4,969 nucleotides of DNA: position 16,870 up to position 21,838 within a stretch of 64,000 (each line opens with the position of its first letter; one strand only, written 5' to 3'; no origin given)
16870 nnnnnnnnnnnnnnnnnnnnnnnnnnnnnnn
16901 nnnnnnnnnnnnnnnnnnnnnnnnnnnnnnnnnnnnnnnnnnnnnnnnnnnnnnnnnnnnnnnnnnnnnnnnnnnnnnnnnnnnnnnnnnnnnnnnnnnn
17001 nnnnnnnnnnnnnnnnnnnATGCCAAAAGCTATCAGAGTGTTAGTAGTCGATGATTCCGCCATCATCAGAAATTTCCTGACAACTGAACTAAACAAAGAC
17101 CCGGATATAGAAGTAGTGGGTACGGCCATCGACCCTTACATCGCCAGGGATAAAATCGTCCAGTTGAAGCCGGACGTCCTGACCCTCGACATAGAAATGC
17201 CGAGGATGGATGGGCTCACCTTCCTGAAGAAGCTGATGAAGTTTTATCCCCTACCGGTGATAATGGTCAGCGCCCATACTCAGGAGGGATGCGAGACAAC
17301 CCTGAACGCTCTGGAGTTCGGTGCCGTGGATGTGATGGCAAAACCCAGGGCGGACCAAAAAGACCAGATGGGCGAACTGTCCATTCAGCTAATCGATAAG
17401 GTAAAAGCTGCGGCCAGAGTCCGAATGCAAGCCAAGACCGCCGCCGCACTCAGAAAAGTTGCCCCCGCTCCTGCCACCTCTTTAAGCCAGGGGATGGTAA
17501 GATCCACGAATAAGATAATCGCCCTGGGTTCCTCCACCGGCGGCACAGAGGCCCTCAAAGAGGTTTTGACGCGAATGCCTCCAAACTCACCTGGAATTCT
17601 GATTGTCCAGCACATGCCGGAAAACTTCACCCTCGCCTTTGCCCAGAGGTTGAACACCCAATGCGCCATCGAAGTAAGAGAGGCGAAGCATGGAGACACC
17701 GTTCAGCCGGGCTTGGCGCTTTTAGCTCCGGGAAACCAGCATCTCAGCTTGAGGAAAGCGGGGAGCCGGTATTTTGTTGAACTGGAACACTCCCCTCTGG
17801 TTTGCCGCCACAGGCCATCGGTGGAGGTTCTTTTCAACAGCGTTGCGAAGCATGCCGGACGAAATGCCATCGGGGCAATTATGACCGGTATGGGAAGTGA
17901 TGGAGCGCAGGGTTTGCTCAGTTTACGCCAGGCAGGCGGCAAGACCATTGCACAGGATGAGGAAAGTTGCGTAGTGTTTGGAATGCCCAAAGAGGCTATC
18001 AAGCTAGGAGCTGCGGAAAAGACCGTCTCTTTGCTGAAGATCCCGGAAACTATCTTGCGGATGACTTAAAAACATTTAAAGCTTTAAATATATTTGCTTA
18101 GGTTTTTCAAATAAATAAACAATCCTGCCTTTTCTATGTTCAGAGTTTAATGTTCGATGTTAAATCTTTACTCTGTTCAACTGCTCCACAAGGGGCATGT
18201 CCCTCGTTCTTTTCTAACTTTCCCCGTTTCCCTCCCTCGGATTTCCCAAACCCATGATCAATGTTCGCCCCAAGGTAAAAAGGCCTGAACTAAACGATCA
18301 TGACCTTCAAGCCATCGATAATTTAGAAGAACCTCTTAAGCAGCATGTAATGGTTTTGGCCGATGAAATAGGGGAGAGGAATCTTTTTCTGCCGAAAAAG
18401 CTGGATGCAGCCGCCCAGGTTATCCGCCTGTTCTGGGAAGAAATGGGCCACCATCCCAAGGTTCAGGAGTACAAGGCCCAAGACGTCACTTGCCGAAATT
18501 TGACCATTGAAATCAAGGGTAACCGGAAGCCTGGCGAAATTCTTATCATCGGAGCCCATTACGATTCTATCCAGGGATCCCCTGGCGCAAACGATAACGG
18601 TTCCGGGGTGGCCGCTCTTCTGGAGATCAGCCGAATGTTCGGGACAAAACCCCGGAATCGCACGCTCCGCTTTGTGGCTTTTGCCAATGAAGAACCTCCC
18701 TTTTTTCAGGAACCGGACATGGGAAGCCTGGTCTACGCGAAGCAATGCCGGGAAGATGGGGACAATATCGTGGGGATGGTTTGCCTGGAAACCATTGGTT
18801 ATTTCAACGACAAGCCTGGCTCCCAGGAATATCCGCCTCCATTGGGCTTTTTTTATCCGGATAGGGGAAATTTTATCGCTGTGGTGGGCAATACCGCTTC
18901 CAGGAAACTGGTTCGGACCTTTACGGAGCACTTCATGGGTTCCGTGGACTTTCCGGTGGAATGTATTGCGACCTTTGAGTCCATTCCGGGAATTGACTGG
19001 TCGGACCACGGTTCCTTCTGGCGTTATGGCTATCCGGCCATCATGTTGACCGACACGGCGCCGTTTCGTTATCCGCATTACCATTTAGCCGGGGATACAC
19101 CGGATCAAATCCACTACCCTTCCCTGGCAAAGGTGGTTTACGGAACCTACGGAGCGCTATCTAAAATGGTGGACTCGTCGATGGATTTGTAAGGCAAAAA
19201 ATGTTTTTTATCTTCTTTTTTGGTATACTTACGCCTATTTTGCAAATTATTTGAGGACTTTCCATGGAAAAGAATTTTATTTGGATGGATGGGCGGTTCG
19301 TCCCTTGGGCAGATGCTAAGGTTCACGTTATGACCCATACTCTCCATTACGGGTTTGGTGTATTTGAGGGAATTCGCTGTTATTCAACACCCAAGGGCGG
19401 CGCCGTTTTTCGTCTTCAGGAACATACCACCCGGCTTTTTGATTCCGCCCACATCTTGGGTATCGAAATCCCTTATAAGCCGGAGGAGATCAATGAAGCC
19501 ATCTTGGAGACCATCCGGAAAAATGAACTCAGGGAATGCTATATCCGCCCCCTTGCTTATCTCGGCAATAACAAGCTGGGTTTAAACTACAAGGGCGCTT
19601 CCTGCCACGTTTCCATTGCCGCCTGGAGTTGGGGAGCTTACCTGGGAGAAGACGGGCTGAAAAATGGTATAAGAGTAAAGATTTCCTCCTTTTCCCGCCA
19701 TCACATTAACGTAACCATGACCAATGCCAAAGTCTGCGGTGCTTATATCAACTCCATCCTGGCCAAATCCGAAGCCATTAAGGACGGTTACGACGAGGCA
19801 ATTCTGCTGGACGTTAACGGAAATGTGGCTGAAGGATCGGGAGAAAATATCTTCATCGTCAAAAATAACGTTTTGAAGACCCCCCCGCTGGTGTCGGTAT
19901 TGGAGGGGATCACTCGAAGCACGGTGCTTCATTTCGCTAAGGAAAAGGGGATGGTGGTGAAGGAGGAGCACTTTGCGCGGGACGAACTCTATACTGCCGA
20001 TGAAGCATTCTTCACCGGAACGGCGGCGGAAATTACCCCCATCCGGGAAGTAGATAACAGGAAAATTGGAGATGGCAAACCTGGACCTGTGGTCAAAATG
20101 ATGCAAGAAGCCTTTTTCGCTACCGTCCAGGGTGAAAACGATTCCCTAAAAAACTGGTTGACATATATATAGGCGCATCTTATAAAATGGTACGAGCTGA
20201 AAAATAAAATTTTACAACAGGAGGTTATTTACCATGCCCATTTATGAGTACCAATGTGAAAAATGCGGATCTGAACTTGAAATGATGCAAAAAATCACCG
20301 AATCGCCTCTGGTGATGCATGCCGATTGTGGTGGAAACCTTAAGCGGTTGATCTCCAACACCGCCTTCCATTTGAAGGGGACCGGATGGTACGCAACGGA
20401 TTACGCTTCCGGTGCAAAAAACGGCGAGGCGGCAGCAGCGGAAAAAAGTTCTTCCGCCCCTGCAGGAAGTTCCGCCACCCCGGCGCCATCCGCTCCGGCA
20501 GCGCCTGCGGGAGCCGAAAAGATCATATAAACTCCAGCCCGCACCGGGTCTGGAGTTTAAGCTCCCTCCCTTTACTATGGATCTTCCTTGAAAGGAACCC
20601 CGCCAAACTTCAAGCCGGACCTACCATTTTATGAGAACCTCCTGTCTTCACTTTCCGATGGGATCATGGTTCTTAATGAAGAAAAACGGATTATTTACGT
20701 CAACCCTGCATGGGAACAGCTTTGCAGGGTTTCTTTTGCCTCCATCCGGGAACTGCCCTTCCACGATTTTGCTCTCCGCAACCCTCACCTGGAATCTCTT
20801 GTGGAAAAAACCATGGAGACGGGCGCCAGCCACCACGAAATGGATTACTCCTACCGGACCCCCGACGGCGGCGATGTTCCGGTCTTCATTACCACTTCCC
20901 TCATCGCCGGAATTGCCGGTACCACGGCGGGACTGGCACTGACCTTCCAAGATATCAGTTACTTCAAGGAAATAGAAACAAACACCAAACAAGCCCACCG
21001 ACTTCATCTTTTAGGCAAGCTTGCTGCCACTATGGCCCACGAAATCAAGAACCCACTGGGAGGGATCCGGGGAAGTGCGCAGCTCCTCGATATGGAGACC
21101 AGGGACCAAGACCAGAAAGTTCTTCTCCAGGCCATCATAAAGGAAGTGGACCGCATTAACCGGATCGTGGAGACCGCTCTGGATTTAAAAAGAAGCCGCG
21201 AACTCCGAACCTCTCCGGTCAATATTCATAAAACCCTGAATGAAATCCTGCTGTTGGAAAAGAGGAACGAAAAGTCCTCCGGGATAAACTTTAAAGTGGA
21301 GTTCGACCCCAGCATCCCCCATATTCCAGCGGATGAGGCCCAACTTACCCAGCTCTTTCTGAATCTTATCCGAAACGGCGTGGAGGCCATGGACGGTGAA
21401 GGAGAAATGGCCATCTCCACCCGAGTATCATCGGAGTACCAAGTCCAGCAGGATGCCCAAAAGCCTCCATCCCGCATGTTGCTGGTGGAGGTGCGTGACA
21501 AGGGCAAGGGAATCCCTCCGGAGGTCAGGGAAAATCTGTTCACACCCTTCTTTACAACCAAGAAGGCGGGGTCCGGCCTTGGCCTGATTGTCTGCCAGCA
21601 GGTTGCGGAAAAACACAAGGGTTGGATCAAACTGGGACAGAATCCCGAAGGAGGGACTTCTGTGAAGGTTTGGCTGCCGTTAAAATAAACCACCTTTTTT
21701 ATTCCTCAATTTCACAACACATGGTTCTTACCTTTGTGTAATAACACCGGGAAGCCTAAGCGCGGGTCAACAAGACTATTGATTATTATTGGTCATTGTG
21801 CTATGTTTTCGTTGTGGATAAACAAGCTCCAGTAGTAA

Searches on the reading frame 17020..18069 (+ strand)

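Call 37: search_protein_families(library=pfam, proteins=[window:17020-18069:+], max_evalue=0.000001)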
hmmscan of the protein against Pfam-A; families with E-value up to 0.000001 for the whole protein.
window:17020-18069:+ (349 aa): 2 families
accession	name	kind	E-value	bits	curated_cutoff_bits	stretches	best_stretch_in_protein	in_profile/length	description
PF01339.22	CheB_methylest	-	3.5e-64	216.2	24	1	167-345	1-174/174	CheB methylesterase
PF00072.30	Response_reg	-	1.5e-21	77.1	30.2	1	7-112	1-103/111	Response regulator receiver domain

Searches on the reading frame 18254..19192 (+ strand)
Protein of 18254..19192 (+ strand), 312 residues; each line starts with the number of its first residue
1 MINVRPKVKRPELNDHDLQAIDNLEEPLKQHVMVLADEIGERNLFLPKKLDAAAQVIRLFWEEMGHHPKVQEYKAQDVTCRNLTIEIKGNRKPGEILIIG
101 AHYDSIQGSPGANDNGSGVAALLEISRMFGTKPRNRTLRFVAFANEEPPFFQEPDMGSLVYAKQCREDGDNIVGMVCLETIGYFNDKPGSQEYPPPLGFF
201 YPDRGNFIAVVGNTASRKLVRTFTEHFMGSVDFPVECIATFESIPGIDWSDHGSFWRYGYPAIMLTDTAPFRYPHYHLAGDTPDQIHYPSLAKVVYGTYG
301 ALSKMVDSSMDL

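Call 37: search_protein_families(library=pfam, proteins=[window:18254-19192:+], max_evalue=0.000001)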
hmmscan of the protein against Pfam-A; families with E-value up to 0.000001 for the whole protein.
window:18254-19192:+ (312 aa): 1 family
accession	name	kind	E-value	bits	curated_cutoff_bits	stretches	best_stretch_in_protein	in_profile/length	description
PF04389.22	Peptidase_M28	-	7.9e-27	94.7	21.3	1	82-294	1-185/193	Peptidase family M28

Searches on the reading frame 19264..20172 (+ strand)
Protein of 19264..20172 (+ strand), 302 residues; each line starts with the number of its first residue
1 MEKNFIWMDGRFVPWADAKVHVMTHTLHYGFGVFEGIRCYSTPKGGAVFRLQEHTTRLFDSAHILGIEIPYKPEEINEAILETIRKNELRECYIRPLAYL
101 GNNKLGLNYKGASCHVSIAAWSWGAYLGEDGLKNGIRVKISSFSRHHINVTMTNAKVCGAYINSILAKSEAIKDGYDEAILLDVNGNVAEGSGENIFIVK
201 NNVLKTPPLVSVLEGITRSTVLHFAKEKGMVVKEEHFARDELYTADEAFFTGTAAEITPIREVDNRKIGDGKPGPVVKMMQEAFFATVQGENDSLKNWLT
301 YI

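Call 37: search_protein_families(library=pfam, proteins=[window:19264-20172:+], max_evalue=0.000001)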
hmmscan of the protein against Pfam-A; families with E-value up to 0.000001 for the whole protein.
window:19264-20172:+ (302 aa): 1 family
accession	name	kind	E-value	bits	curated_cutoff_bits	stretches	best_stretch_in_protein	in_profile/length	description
PF01063.24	Aminotran_4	-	5.1e-55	187.2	28.5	1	32-263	1-223/223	Amino-transferase class IV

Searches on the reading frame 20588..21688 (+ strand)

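Call 38: search_protein_families(library=pfam, proteins=[window:20588-21688:+], max_evalue=0.000001)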
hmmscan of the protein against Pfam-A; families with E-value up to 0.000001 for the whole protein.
window:20588-21688:+ (366 aa): 6 families
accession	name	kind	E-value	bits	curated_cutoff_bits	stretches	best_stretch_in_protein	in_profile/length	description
PF02518.31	HATPase_c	-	3.4e-23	82.6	26.4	1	249-365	2-109/111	Histidine kinase-, DNA gyrase B-, and HSP90-like ATPase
PF00512.31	HisKA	-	4.6e-17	62.3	26.9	1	142-204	2-64/66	His Kinase A (phospho-acceptor) domain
PF08448.16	PAS_4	-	1.1e-10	42.1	23.1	1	19-125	1-107/110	PAS fold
PF00989.32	PAS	-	1.2e-10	41.8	22.6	1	14-123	2-113/113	PAS fold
PF13426.13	PAS_9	-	6.1e-09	36.5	27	1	23-124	1-102/103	PAS domain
PF13188.13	PAS_8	-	8.2e-09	35.5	21.8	1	14-67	2-51/65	PAS domain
